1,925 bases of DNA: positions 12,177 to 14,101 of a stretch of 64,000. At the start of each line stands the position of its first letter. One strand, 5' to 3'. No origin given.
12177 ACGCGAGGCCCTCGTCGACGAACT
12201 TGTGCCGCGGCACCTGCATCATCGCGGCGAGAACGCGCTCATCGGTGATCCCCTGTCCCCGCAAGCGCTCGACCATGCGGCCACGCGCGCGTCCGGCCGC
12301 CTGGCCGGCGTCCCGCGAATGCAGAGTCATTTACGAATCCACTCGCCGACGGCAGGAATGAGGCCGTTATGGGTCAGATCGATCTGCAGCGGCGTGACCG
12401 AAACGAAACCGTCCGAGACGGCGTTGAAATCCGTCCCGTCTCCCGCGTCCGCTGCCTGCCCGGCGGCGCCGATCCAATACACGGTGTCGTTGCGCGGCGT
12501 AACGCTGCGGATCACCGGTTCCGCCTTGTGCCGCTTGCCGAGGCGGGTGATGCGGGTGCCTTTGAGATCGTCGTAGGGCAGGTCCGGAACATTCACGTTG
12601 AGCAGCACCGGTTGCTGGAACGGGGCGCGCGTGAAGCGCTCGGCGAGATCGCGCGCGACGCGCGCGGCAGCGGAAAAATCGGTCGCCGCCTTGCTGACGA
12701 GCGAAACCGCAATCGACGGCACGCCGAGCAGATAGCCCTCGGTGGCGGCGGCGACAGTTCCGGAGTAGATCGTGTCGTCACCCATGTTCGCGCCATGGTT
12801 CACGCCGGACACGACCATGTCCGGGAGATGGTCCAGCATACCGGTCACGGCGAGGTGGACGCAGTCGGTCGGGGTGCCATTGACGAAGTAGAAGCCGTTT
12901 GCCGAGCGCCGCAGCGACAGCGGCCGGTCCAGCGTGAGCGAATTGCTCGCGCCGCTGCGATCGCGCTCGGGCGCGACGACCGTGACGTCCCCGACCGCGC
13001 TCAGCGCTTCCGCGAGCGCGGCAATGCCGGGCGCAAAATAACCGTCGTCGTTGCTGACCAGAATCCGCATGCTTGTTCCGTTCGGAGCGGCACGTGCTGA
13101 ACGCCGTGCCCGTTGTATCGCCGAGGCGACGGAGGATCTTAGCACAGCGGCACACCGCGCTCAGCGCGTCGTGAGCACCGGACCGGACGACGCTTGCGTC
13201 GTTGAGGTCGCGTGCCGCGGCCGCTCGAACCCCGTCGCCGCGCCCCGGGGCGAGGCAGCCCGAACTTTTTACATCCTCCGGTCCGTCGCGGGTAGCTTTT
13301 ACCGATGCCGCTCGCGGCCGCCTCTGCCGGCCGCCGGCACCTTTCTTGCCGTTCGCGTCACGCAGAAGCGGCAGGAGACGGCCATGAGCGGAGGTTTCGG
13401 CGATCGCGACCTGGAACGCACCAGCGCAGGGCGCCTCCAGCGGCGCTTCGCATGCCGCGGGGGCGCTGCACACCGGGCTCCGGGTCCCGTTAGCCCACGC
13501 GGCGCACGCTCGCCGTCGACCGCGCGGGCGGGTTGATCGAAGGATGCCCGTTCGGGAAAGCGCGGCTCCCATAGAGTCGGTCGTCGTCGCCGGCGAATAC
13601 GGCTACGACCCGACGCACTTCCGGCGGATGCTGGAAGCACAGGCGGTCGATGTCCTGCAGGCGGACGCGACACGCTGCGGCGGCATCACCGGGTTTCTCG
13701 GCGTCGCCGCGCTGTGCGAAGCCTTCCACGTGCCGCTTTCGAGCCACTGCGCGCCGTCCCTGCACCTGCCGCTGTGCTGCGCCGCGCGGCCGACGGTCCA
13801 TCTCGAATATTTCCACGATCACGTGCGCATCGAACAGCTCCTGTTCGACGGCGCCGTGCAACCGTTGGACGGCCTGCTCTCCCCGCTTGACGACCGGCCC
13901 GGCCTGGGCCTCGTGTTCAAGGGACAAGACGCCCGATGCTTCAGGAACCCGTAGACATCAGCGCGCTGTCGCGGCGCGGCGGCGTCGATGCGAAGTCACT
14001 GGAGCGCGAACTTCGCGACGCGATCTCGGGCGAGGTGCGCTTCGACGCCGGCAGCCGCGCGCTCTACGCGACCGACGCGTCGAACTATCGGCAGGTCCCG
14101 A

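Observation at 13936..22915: Seven overlapping ORFs join a YdiJ-like flavo-Fe-S dehydrogenase to a caa3-like oxidase, a CaCA antiporter and three c-haem domains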

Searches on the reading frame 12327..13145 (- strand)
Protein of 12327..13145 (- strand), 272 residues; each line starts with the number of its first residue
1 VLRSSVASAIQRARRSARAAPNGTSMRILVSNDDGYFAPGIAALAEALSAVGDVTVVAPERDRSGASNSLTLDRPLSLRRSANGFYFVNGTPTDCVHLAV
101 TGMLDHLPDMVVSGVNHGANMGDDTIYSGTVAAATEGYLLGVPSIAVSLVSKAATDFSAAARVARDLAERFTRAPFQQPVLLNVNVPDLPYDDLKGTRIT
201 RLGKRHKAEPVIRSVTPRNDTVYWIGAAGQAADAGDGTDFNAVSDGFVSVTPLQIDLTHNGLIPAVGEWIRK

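Call 13: search_protein_families(library=pfam, proteins=[window:12327-13145:-], max_evalue=0.01)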
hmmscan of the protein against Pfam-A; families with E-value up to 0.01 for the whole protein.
window:12327-13145:- (272 aa): 1 family
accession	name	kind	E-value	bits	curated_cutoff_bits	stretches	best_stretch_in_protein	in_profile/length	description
PF01975.23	SurE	-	2.4e-65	220.3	22.1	1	28-208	1-188/189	Survival protein SurE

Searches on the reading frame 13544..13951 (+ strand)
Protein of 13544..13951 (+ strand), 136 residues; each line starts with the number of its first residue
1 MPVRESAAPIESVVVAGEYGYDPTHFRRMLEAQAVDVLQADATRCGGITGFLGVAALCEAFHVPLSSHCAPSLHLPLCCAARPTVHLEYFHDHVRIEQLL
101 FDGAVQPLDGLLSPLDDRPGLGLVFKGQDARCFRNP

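Call 13: search_protein_families(library=pfam, proteins=[window:13544-13951:+], max_evalue=0.01)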
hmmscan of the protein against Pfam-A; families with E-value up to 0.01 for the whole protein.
window:13544-13951:+ (136 aa): 1 family
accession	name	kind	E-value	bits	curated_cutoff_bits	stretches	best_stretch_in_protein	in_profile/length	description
PF13378.12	MR_MLE_C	-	4.6e-30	105.4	29.4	1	13-126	98-216/219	Enolase C-terminal domain-like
